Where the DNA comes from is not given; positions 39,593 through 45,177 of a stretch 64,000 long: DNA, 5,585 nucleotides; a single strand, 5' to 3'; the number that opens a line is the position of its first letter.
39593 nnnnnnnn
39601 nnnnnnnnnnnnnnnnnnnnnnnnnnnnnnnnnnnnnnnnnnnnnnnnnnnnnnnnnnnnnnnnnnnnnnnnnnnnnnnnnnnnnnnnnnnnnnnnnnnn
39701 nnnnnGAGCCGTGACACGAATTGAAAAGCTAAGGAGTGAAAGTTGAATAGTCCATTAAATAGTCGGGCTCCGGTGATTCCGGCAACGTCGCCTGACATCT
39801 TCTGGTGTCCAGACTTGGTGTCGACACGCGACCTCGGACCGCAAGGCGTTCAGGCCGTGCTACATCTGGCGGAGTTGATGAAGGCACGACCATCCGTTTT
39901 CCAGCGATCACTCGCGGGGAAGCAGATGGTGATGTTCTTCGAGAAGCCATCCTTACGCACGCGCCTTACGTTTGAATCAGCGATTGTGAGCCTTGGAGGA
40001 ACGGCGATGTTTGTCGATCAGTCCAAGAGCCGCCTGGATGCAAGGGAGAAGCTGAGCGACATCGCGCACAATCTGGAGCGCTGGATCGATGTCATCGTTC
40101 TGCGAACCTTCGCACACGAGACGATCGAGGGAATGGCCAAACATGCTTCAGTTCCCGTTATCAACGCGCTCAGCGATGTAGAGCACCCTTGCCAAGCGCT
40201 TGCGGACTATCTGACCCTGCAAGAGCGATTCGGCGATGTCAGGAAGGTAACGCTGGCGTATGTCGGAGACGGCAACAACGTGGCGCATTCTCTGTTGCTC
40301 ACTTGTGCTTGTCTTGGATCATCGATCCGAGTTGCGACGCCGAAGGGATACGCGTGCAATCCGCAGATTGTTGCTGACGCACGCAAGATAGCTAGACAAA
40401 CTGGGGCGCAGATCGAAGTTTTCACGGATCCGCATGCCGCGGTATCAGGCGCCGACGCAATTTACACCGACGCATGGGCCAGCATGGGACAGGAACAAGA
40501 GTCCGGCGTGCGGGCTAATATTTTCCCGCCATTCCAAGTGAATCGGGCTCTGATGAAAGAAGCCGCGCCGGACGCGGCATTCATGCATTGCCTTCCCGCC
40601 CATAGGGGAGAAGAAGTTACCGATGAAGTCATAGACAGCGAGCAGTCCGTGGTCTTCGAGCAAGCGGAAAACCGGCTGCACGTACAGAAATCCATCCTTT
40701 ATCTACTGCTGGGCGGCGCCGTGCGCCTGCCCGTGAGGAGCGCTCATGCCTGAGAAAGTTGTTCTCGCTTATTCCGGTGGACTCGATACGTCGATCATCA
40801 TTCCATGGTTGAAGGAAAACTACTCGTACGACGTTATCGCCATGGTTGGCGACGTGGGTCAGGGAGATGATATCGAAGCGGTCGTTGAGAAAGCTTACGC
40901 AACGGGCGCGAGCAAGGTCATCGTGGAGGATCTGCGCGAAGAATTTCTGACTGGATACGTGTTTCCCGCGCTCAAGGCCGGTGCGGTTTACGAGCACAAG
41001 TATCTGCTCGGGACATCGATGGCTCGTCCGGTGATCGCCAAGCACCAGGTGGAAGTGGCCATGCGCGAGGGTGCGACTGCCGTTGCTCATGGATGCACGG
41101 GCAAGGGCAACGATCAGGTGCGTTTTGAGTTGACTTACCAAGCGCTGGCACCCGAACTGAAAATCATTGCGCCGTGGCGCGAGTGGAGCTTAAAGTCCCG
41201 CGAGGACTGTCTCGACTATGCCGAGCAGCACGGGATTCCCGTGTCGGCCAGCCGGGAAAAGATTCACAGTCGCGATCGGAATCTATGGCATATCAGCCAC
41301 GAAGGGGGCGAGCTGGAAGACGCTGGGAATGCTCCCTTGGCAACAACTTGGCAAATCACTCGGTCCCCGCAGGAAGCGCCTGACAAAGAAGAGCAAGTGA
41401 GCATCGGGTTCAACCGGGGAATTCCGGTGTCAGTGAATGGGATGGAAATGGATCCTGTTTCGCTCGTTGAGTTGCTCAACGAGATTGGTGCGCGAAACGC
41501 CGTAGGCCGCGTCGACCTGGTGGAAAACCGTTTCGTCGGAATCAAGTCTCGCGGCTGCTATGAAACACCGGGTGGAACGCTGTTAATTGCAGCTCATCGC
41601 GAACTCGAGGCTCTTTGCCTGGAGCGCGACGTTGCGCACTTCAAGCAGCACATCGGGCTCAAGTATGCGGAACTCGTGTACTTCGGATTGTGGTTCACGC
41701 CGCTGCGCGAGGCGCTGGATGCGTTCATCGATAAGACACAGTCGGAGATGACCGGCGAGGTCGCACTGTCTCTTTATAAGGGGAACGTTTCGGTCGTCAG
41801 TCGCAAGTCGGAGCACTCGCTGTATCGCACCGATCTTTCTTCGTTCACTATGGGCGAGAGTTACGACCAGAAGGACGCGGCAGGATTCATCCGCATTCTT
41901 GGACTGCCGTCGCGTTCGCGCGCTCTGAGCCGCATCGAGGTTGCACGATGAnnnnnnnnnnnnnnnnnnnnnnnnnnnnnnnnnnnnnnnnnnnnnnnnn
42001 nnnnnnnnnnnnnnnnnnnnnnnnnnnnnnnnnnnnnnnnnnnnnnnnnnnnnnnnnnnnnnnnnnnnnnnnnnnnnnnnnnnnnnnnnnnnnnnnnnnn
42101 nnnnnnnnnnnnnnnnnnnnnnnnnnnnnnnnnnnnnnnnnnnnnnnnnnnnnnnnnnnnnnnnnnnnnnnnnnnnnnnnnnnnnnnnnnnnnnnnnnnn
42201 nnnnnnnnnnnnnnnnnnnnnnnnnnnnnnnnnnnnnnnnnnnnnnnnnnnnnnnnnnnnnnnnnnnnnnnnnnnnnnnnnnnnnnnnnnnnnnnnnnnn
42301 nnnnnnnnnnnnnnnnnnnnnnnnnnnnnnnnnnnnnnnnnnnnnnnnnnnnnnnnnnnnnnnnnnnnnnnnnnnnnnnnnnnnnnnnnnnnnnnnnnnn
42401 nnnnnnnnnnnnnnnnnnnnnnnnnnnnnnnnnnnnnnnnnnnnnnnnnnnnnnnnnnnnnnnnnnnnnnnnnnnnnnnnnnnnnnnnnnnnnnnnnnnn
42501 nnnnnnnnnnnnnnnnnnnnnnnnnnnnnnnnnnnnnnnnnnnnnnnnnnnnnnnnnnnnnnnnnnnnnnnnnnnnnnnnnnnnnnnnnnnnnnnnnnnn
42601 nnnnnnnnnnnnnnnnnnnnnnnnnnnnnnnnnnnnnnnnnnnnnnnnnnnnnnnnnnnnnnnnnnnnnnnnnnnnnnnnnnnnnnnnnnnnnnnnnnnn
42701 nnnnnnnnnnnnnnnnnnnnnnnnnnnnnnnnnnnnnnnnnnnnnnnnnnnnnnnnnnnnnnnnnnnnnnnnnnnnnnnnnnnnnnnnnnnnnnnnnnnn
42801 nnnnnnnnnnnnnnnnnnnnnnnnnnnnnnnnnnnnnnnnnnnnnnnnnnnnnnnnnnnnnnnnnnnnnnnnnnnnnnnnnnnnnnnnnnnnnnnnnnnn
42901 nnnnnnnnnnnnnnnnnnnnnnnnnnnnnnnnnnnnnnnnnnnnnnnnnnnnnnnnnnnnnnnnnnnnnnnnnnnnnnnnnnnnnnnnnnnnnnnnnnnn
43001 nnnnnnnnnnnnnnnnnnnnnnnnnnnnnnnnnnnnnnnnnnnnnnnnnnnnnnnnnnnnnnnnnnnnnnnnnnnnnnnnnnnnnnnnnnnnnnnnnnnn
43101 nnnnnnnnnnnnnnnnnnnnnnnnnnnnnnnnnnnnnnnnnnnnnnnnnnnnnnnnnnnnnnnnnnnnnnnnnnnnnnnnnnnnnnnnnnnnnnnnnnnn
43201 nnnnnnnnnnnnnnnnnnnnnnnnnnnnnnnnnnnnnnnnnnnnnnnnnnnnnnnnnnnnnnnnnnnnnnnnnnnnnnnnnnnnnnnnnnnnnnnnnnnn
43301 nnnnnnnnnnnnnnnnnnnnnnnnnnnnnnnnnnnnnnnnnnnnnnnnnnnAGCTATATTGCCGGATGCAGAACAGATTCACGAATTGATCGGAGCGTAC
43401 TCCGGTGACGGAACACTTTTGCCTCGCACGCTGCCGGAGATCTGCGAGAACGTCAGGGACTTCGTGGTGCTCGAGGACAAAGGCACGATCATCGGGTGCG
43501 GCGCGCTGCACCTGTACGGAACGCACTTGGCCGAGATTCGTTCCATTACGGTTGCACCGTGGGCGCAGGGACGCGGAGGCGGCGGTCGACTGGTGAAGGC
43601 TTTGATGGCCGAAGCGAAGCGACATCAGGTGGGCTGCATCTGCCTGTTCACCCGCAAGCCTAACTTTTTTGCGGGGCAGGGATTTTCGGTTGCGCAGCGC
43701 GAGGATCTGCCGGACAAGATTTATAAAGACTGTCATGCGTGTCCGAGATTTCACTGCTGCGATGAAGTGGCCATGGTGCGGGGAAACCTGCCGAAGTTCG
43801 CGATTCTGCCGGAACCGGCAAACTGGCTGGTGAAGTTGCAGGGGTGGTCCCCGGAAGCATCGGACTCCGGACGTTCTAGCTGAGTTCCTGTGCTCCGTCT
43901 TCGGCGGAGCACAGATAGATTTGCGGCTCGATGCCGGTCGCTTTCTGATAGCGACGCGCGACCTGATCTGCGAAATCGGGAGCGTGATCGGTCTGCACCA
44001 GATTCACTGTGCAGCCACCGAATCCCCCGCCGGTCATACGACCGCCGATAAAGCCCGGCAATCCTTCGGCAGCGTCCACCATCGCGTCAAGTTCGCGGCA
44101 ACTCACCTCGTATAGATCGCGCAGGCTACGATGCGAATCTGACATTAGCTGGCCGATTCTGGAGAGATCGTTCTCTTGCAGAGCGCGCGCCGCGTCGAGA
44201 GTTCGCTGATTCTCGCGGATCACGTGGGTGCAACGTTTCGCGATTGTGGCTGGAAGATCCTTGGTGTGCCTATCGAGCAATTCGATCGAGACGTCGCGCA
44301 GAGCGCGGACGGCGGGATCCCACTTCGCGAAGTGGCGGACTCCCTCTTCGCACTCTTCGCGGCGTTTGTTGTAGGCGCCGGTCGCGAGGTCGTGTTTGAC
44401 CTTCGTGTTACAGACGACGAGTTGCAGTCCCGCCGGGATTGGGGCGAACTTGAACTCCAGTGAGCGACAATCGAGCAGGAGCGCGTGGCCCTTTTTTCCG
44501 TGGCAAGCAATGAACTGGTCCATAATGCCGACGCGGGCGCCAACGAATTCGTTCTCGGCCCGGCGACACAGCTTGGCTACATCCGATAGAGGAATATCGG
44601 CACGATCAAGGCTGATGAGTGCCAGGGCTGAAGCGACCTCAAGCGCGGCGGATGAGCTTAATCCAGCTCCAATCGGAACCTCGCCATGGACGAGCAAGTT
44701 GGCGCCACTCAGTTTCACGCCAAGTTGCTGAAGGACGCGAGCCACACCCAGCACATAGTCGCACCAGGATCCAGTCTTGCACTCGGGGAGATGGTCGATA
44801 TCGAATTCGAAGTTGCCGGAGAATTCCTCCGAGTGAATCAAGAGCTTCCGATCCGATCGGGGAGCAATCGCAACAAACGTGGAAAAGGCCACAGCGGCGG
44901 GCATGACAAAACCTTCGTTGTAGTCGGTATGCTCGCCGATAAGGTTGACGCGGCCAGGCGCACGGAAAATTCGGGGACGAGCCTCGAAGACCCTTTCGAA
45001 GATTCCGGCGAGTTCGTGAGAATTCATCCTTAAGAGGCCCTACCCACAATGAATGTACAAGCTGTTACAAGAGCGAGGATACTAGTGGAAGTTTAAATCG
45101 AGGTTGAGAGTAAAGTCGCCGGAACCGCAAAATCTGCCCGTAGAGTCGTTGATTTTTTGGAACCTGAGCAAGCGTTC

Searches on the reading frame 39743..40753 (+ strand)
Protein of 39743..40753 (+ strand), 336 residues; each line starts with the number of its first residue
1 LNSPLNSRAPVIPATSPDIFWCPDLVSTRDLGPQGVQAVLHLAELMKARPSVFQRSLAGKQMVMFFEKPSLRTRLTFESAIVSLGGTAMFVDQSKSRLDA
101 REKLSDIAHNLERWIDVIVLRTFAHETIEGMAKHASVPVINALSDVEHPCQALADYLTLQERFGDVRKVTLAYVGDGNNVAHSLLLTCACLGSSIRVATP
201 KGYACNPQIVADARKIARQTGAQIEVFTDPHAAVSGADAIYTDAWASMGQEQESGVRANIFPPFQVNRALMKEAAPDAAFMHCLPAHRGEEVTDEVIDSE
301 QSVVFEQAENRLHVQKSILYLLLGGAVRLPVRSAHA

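Call 21: search_protein_families(library=pfam, proteins=[window:39743-40753:+], max_evalue=0.001)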
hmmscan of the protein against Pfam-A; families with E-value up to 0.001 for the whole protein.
window:39743-40753:+ (336 aa): 2 families
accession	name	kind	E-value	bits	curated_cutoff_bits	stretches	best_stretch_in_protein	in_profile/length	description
PF00185.30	OTCace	-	1.4e-60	204.4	29.4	1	168-322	2-157/157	Aspartate/ornithine carbamoyltransferase, Asp/Orn binding domain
PF02729.26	OTCace_N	-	9e-42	143.1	29.9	1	24-161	2-148/148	Aspartate/ornithine carbamoyltransferase, carbamoyl-P binding domain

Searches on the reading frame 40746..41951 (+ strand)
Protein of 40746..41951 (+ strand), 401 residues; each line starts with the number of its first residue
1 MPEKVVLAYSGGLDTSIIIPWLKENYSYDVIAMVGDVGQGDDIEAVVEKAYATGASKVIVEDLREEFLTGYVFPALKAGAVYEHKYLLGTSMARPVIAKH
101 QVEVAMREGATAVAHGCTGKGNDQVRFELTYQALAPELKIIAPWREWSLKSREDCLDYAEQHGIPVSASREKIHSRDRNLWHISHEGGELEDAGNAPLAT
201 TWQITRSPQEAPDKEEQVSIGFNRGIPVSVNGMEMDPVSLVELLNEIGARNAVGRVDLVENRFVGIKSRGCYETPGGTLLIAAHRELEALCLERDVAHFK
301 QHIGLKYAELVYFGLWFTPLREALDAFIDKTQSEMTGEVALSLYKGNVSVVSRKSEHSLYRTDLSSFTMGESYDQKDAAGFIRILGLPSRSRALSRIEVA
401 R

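Call 21: search_protein_families(library=pfam, proteins=[window:40746-41951:+], max_evalue=0.001)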
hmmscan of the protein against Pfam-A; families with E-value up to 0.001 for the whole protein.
window:40746-41951:+ (401 aa): 2 families
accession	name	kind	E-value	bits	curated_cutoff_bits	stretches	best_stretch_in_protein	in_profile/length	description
PF20979.2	Arginosuc_syn_C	-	1.1e-83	280.6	27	1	175-390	2-217/219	Arginosuccinate synthase C-terminal domain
PF00764.25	Arginosuc_synth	-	9.1e-69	231.1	27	1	4-165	1-162/162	Arginosuccinate synthase N-terminal HUP domain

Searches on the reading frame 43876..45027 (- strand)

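Call 21: search_protein_families(library=pfam, proteins=[window:43876-45027:-], max_evalue=0.001)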
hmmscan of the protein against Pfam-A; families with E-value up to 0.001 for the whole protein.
window:43876-45027:- (383 aa): 3 families
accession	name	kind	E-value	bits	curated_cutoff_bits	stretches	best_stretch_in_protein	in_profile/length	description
PF10509.15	GalKase_gal_bdg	-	6.2e-21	74.2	23.1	1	10-56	3-49/49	Galactokinase galactose-binding signature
PF00288.32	GHMP_kinases_N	-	1.5e-18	67.2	22.3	1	91-178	2-87/87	GHMP kinases N terminal domain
PF08544.19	GHMP_kinases_C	-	1.8e-12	47.9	21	1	280-360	2-83/85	GHMP kinases C terminal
